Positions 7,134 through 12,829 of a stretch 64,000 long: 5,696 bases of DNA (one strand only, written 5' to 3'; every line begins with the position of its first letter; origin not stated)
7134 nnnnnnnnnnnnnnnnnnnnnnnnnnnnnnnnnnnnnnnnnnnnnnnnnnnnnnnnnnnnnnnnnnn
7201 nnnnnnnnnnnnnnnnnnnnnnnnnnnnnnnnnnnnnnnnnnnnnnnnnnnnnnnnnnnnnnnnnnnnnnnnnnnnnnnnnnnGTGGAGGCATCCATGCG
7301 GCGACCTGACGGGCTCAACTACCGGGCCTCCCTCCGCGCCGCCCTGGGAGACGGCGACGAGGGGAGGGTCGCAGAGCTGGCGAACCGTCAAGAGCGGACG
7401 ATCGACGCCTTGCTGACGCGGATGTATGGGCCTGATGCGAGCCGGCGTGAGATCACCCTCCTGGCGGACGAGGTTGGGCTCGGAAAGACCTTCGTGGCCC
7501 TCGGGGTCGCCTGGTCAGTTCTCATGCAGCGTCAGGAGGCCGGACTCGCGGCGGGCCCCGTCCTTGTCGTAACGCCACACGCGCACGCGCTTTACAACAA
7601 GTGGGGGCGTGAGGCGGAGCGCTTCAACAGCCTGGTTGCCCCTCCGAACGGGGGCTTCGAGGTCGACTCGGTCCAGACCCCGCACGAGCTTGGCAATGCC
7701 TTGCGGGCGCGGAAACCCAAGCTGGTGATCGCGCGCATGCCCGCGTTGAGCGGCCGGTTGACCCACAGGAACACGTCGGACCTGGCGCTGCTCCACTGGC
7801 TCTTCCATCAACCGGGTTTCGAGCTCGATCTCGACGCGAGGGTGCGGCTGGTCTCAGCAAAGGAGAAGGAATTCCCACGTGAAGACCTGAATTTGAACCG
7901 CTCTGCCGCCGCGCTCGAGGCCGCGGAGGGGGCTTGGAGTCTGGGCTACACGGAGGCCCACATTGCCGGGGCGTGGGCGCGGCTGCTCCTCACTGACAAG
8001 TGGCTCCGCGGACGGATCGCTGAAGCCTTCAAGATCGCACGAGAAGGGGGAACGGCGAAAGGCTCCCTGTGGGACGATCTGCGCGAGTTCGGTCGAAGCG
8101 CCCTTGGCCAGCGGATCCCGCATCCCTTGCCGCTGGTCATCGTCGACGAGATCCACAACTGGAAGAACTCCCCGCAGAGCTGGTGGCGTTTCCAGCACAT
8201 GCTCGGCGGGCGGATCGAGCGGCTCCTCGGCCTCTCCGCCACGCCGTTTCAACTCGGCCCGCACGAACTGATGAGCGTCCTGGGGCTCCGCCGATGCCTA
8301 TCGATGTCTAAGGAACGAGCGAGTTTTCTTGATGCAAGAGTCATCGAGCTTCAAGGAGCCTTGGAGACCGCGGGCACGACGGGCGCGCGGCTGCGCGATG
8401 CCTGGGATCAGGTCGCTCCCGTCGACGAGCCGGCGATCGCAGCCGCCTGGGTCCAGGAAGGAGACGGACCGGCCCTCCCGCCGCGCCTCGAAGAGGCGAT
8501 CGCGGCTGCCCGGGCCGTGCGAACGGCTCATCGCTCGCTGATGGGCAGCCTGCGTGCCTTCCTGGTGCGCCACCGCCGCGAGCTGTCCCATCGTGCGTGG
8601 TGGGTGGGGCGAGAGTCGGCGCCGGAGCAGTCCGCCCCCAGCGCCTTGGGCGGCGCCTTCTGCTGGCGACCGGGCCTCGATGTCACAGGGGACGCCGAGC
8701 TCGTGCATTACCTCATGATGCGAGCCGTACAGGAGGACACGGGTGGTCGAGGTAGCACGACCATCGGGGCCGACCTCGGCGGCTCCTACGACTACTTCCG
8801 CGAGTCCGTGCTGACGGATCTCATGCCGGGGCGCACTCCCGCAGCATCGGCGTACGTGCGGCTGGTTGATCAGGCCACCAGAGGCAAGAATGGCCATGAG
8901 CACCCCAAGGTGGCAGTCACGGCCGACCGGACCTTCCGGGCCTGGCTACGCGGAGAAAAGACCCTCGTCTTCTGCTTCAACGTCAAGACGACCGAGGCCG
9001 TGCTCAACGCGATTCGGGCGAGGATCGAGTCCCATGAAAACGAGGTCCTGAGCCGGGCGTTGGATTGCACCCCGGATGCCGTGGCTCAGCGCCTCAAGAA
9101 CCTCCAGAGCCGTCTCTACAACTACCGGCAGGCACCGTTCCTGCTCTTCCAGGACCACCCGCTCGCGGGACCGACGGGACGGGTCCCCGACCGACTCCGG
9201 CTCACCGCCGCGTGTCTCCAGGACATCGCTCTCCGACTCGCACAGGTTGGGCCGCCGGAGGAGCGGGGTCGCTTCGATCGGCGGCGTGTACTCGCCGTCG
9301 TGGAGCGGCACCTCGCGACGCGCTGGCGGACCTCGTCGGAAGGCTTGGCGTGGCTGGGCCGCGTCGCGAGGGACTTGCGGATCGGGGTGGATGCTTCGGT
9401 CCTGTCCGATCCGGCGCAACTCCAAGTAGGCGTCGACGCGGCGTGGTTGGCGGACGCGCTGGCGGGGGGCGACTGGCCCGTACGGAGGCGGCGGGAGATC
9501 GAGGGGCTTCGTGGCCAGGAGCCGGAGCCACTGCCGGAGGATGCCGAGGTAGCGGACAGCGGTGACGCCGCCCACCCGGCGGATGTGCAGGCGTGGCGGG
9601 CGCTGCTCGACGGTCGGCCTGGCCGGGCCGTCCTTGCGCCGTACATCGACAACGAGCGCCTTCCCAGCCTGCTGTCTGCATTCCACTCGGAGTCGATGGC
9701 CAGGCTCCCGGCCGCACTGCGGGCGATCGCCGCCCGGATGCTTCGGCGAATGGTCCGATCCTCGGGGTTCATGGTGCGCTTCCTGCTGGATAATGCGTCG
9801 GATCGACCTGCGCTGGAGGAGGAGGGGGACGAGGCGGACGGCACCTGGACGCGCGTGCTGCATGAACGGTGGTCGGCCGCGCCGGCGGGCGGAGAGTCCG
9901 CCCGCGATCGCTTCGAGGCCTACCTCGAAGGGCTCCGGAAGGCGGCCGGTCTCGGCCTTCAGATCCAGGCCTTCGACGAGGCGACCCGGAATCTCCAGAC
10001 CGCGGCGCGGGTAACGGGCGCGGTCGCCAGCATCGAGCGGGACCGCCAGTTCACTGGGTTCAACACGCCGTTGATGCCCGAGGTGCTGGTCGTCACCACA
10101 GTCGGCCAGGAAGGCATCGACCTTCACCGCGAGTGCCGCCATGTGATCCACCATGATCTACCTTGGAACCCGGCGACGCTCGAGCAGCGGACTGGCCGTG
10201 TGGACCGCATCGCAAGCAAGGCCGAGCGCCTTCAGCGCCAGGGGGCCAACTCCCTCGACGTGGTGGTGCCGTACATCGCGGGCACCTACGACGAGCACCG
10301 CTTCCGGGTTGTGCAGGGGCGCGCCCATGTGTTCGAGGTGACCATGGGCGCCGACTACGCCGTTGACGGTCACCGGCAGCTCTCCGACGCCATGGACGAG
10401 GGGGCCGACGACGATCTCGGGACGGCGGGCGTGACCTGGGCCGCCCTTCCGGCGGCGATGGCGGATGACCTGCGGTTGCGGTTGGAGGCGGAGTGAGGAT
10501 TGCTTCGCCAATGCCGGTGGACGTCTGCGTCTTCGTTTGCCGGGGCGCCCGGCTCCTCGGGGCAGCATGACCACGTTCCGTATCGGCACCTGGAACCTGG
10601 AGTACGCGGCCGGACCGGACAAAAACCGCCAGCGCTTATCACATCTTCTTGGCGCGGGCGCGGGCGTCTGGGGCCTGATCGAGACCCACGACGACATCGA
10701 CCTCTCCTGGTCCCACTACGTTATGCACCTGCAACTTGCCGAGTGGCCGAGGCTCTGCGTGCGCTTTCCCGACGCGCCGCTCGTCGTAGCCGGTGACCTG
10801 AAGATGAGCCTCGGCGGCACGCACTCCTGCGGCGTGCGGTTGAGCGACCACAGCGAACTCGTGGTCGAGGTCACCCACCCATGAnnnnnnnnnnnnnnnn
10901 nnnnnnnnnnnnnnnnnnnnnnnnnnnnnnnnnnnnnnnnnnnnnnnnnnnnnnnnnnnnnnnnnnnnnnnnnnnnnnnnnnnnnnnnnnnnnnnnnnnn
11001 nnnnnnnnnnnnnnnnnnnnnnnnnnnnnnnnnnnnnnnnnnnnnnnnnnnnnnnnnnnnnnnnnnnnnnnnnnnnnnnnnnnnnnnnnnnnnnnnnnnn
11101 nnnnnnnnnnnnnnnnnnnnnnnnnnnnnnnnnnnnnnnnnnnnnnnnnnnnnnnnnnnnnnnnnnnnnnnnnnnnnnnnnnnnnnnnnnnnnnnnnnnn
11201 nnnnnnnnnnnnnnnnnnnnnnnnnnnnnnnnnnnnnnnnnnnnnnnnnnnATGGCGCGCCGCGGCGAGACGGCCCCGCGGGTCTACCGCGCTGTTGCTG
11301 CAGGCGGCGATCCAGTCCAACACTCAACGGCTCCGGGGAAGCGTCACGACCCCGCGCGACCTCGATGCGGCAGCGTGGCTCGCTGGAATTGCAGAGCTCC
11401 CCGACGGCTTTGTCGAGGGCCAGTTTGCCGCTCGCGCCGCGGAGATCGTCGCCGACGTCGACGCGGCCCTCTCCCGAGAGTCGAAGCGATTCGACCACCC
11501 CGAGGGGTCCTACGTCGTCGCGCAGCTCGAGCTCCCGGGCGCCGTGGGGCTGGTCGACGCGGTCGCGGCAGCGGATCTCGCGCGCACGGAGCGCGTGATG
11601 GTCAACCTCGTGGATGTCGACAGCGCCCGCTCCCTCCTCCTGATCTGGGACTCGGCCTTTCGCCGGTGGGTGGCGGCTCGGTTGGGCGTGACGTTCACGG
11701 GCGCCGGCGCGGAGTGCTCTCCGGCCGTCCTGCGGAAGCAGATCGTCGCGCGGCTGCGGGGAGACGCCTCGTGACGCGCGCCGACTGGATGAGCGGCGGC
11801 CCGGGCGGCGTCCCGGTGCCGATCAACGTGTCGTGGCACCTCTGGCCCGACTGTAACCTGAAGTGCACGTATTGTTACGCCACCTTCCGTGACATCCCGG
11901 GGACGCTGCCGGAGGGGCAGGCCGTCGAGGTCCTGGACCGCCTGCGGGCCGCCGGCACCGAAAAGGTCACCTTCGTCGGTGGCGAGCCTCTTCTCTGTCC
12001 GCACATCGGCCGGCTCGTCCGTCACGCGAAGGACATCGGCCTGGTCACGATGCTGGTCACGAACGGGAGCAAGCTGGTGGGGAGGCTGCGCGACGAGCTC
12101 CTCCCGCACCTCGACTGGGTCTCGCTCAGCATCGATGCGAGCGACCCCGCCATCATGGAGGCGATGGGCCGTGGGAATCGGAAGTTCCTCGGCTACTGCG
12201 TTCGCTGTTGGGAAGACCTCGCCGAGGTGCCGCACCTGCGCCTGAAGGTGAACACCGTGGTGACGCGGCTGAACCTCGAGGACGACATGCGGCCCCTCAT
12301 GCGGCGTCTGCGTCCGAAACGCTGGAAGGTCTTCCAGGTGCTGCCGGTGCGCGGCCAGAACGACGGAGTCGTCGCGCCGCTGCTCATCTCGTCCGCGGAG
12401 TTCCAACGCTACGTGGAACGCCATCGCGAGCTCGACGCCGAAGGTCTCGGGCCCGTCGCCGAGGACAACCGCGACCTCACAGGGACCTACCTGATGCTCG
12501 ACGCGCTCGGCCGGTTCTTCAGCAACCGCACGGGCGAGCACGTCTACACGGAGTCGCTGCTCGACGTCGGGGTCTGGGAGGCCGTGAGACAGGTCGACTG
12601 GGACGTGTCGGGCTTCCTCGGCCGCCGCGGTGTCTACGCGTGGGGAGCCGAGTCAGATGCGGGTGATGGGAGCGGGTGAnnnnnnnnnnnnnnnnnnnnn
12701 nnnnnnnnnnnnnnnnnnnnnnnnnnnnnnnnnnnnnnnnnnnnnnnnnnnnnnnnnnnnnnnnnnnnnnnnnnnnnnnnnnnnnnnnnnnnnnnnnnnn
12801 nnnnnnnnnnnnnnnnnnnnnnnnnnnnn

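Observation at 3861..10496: Unassigned three-gene operon: 441-aa unknown protein + 708-aa double-HKD PLD protein + 1070-aa SNF2-type helicase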

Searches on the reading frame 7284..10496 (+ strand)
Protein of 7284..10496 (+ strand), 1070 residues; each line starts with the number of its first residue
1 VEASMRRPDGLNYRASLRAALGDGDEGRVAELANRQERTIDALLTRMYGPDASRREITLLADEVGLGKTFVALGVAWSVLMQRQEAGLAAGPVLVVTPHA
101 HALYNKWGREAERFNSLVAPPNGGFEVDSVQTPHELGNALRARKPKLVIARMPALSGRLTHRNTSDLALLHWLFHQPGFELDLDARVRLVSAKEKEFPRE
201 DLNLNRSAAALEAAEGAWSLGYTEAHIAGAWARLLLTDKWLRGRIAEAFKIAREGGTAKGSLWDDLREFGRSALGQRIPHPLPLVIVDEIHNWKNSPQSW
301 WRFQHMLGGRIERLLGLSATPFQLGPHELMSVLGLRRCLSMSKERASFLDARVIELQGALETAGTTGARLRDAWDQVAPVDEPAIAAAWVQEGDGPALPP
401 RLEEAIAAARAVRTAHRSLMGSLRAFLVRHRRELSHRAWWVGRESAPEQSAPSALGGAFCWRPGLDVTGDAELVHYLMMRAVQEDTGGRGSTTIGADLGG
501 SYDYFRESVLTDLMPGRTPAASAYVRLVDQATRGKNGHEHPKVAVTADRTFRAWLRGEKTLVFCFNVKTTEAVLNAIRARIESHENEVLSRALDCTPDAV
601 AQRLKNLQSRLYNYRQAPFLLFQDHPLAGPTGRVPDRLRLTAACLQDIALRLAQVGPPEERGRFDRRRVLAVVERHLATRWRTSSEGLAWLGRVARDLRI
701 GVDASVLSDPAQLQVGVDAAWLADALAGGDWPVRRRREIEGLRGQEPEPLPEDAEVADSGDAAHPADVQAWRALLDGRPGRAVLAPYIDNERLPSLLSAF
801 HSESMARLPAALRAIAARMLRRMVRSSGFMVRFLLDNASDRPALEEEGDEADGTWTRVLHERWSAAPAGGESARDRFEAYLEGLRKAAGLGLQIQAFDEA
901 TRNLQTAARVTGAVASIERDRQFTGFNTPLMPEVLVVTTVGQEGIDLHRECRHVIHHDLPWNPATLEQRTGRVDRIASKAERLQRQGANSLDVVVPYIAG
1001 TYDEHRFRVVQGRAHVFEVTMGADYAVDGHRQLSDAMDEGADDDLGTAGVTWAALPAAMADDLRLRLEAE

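Call 3: search_protein_families(library=pfam, proteins=[window:7284-10496:+], max_evalue=0.1)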
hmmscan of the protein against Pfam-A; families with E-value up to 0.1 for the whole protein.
window:7284-10496:+ (1070 aa): 3 families
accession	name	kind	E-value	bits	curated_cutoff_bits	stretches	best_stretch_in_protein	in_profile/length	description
PF00271.37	Helicase_C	-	8.2e-15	55.4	23.5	1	905-976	40-109/110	Helicase conserved C-terminal domain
PF00176.29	SNF2-rel_dom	-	7.2e-07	29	24.9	1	58-115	20-74/290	SNF2-related domain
PF04851.21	ResIII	-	3.6e-06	27.4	22.5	1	32-116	4-78/164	Type III restriction enzyme, res subunit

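Call 4: search_protein_families(library=padloc, proteins=[window:7284-10496:+], max_evalue=0.1)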
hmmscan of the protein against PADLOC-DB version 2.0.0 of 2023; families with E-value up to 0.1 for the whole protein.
window:7284-10496:+ (1070 aa): 37 families (the best 25 are shown)
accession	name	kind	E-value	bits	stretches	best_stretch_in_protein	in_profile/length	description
PDLC04556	PDC-M27C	-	1.6e-34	117.4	2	915-1015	739-840/892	-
PDLC03830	ZacC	-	1.3e-32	111.4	2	924-982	847-905/1019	-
PDLC04554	PDC-M27C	-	6.2e-30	102.2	2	917-1007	754-845/1217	-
PDLC02623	DrmD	-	1.9e-24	83.6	3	918-1033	566-673/1040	DrmD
PDLC04555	PDC-M27C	-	2.7e-20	70.6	1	918-1010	492-585/656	-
PDLC02621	DrmD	-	9.8e-20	68.4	2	909-982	553-629/1040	DrmD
PDLC02843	DpdE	-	8.4e-17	58.4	2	934-984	622-671/1091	DpdE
PDLC02500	BrxHI|BrxHII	-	1.5e-15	54.8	1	910-979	510-576/933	BrxHI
PDLC02572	DrmA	-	9.5e-14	48.3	1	933-980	578-625/1043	DrmA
PDLC02840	DpdE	-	4.1e-12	43.2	2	926-979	604-657/1091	DpdE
PDLC02504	BrxHI|BrxHII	-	5.4e-12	42.5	2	911-980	517-585/971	BrxHII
PDLC02633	DrmD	-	3.3e-11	39.9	1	911-981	560-633/839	DrmD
PDLC02634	DrmD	-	5e-11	39.1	1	934-979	541-586/900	DrmD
PDLC02619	DrmD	-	1e-10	38.5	1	933-979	491-536/872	DrmD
PDLC02632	DrmD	-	3.7e-10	36.9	1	933-981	581-629/662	DrmD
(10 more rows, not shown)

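Call 5: search_protein_families(library=ncbifam, proteins=[window:7284-10496:+], max_evalue=0.1)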
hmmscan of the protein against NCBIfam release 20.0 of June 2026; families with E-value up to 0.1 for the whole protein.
window:7284-10496:+ (1070 aa): 12 families
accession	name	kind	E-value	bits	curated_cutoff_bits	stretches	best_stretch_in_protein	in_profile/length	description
NF038317.1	DISARM_DrmD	equivalog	2.4e-25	89.1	610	2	906-982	535-614/1021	DISARM system SNF2-like helicase DrmD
NF041062.1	DpdE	equivalog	1.7e-20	72.6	500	2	902-980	561-643/1048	protein DpdE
NF003426.0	PRK04914.1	equivalog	4.2e-15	55.1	576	2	913-1026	528-632/959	RNA polymerase-associated protein RapA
NF042964.1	phospholipD_antiphage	equivalog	2e-13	49.6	1100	2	934-982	748-795/895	phospholipase D-like domain-containing anti-phage protein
NF038318.1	DISARM_DrmD_b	equivalog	2.8e-10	39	950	1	933-979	488-533/868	DISARM system SNF2-like helicase DrmD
NF041790.1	anti-phage_ZorD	equivalog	6e-07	27.8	1500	1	35-114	585-657/1035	type I Zorya anti-phage system protein ZorD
TIGR04095.1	dnd_restrict_1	equivalog_domain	0.00041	19.5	600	1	64-115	33-78/451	DNA phosphorothioation system restriction enzyme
NF053675.1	pilus_reg_Snf2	equivalog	0.0016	16.6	1100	1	907-979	904-975/1029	pilus expression-regulating Snf2 family helicase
NF008164.0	PRK10917.1-2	equivalog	0.0097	14.2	785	0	909-979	524-593/704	ATP-dependent DNA helicase RecG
NF008744.0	PRK11776.1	equivalog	0.011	14.3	524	1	901-978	263-338/460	ATP-dependent RNA helicase DbpA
NF008394.0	PRK11192.1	equivalog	0.013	14.3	507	1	912-979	279-344/441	ATP-dependent RNA helicase SrmB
NF053631.1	RNA_helic_CshA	equivalog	0.062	12.2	646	1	907-977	264-332/434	degradosome RNA helicase CshA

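Call 34: search_solved_structures(query=window:7284-10493:+, max_evalue=0.001)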
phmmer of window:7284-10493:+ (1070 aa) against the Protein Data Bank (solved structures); distinct sequences matched with E-value up to 0.001: 6.
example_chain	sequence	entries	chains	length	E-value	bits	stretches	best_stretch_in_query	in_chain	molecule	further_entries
8so8_A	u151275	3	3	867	2.8e-09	38.6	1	890-978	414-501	RNA polymerase-associated protein RapA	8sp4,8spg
6bog_A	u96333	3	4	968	4.2e-09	38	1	890-978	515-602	RNA polymerase-associated protein RapA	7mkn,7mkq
7m8e_F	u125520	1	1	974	4.3e-09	37.9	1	890-978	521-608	RNA polymerase-associated protein RapA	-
4s20_K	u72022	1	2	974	4.5e-09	37.9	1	890-978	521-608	RNA polymerase-associated protein RapA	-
8t0l_F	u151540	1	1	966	2.8e-08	35.2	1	890-978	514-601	RNA polymerase-associated protein RapA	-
1z3i_X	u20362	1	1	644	1.3e-05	26.4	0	59-148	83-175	similar to RAD54-like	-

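Call 48: list_cluster_members(proteins=[P0001, P0269, window:7284-10493:+])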
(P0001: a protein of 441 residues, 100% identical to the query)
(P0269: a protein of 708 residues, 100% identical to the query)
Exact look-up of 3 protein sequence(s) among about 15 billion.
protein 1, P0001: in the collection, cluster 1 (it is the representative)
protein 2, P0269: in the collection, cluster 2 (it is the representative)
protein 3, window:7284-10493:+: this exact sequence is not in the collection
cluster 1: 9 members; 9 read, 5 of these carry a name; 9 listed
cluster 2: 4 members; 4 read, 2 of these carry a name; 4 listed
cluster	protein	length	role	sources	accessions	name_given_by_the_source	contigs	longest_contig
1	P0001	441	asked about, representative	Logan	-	-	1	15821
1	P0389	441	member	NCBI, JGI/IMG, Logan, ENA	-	hypothetical protein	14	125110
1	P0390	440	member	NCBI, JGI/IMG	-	hypothetical protein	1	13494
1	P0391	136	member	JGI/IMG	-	hypothetical protein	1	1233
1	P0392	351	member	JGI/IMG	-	hypothetical protein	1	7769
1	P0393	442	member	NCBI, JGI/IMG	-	hypothetical protein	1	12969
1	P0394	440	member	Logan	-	-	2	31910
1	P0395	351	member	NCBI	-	-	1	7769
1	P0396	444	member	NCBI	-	-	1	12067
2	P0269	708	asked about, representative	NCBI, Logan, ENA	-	-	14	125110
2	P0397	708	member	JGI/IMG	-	hypothetical protein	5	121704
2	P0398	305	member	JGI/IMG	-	hypothetical protein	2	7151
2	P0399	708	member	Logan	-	-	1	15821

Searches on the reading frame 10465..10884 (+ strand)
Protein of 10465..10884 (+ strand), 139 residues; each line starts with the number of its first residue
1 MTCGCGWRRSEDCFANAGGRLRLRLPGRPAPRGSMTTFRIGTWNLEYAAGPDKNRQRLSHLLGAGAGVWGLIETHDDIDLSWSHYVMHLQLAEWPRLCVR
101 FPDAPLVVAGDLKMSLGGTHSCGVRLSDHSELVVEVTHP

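Call 19: search_protein_families(library=pfam, proteins=[window:10465-10884:+], max_evalue=0.001)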
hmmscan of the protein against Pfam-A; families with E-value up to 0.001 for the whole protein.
window:10465-10884:+ (139 aa): 0 families

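Call 21: search_protein_families(library=padloc, proteins=[window:10465-10884:+], max_evalue=0.00001)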
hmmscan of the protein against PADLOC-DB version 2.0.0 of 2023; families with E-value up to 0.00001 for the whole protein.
window:10465-10884:+ (139 aa): 0 families

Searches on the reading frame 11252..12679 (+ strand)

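Call 19: search_protein_families(library=pfam, proteins=[window:11252-12679:+], max_evalue=0.001)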
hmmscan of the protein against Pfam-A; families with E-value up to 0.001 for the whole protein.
window:11252-12679:+ (475 aa): 2 families
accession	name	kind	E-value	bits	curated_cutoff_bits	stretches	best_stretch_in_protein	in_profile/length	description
PF04055.27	Radical_SAM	-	1.5e-17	64.7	29.5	1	199-309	5-124/166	Radical SAM superfamily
PF13353.11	Fer4_12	-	5.3e-05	24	22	1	199-286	13-105/137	4Fe-4S single cluster domain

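Call 21: search_protein_families(library=padloc, proteins=[window:11252-12679:+], max_evalue=0.00001)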
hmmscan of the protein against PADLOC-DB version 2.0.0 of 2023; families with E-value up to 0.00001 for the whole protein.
window:11252-12679:+ (475 aa): 3 families
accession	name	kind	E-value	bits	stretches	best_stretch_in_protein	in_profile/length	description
PDLC02903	pVip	-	8.3e-75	249.6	1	193-458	2-256/257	Viperins not associated with kinases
PDLC02904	pVip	-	2.5e-72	241.6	1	191-458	3-261/262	Viperins associated with kinases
PDLC02905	pVip-kinase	-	6.8e-71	237.9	1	192-468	183-464/474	Viperin-kinase fusion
